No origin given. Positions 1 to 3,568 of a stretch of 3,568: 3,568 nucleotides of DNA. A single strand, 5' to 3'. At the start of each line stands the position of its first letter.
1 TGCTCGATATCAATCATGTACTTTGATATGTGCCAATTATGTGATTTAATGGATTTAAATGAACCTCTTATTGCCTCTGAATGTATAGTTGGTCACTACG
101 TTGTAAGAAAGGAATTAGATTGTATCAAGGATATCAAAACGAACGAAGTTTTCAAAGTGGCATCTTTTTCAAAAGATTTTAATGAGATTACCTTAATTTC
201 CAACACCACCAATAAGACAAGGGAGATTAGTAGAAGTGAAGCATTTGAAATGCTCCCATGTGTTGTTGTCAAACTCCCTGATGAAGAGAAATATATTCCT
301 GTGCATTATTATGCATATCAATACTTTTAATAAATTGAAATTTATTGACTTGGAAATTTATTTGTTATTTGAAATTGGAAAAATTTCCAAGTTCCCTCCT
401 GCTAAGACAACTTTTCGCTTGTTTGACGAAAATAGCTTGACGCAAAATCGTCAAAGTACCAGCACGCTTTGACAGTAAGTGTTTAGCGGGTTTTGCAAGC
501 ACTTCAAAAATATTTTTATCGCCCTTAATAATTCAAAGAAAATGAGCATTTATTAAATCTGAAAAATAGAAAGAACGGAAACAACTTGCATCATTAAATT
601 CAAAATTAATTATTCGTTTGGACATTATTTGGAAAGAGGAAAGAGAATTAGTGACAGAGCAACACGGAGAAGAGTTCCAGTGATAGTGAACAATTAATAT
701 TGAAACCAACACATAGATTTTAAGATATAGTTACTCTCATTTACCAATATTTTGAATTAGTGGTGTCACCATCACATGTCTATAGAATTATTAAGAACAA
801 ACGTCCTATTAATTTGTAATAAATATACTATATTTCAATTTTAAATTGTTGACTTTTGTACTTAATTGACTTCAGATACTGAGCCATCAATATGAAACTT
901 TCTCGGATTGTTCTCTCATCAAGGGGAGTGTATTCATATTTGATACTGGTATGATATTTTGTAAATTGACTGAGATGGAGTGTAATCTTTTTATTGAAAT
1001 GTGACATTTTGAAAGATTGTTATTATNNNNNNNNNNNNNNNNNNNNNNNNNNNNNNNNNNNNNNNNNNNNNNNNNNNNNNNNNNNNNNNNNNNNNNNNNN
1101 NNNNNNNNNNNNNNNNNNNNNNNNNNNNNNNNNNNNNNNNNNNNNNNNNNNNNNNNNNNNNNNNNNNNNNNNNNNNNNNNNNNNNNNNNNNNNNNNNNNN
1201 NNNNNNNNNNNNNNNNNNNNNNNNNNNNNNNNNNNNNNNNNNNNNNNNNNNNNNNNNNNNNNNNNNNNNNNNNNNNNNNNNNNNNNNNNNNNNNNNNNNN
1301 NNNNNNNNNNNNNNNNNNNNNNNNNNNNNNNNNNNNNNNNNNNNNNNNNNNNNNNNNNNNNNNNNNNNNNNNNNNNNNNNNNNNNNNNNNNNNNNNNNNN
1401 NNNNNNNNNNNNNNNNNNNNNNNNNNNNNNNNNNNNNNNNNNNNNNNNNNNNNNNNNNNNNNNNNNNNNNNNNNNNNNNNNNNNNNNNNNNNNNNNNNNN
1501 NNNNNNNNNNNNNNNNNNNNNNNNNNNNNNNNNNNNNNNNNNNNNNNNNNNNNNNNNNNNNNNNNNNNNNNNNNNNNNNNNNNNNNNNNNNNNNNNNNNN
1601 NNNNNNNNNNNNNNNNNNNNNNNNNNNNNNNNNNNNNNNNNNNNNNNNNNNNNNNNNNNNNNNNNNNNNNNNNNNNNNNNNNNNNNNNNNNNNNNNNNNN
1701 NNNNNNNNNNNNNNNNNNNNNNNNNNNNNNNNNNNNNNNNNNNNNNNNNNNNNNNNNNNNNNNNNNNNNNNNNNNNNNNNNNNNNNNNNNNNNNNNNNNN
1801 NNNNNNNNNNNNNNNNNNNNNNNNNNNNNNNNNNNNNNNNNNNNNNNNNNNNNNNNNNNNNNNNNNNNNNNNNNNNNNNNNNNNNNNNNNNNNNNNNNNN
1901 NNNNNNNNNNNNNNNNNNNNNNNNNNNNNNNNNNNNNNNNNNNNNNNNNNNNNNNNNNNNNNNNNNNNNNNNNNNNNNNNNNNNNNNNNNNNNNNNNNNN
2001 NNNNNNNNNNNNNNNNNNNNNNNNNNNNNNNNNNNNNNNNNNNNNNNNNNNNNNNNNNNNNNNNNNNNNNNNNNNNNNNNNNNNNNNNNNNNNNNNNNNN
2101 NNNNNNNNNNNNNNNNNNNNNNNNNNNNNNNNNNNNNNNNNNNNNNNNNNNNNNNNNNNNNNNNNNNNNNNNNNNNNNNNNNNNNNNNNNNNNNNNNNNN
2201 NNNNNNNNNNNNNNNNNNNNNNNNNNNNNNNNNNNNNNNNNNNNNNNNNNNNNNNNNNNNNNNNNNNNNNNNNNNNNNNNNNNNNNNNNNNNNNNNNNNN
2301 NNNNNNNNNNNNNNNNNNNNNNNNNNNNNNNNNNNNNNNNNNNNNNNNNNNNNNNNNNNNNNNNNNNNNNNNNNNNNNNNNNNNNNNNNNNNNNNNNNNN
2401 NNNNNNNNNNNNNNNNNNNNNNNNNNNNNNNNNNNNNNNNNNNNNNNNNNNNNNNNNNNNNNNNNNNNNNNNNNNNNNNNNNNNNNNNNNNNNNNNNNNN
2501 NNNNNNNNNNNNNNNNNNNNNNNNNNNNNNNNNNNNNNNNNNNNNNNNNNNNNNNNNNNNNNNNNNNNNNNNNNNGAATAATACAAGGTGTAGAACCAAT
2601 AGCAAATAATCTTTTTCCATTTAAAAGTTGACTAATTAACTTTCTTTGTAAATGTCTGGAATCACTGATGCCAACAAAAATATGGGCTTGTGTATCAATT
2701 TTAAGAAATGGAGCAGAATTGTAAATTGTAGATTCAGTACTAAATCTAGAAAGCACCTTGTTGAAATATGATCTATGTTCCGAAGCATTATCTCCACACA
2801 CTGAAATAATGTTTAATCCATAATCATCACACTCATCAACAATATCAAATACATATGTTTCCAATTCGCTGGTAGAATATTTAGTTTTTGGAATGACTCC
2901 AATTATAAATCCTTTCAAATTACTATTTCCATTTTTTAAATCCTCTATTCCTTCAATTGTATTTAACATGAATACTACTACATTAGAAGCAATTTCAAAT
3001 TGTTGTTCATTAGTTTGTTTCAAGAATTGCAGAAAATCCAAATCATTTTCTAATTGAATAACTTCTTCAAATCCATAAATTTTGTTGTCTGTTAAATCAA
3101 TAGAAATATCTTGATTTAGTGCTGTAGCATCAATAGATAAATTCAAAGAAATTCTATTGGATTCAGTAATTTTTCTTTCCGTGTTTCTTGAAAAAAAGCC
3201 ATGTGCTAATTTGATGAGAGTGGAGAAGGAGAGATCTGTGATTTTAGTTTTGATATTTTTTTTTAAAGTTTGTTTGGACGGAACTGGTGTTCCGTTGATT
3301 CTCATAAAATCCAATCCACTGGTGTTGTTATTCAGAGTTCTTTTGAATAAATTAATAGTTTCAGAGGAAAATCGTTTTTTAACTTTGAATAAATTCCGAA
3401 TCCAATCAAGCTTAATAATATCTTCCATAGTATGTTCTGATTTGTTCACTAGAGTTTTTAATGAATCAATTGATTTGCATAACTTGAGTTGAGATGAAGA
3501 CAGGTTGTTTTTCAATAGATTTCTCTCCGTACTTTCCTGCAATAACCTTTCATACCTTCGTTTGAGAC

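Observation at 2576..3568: Long uninterrupted P-element/THAP9-like transposase reading frame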

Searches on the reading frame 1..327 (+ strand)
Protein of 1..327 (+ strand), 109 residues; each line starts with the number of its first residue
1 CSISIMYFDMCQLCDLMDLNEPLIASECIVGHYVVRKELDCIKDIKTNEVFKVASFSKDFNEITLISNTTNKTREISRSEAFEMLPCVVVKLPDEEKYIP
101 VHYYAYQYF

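Call 11: search_protein_families(library=ncbifam, proteins=[window:16-327:+], max_evalue=1)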
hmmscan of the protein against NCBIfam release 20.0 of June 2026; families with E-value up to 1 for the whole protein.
window:16-327:+ (104 aa): 0 families

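Call 12: search_protein_families(library=pfam, proteins=[window:16-327:+, window:1-327:+], max_evalue=1)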
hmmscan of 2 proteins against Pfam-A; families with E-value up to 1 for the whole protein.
window:16-327:+ (104 aa): 0 families

window:1-327:+ (109 aa): 0 families

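Call 41: find_encoding_contigs(protein=window:1-327:+, flank=10000)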
Protein window:1-327:+ (109 aa): no gene with exactly this product is on record in the collection.

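Call 42: find_encoding_contigs(protein=window:16-327:+, flank=10000)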
Protein window:16-327:+ (104 aa): no gene with exactly this product is on record in the collection.

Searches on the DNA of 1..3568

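Call 17: search_rna_families(source=window, threshold=evalue, max_evalue=1)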
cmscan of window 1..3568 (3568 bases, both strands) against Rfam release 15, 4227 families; matches with E-value up to 1: 2.
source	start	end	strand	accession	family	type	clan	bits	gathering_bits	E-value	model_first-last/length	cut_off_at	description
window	3325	3406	+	RF00451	MIR395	Gene; miRNA;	-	21.6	56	0.36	1-104/104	no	mir-395 microRNA precursor family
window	244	348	-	RF02778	FdoG1_thermometer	Cis-reg; thermoregulator;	-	18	50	0.21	1-193/193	no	FdoG-1 5' UTR thermometer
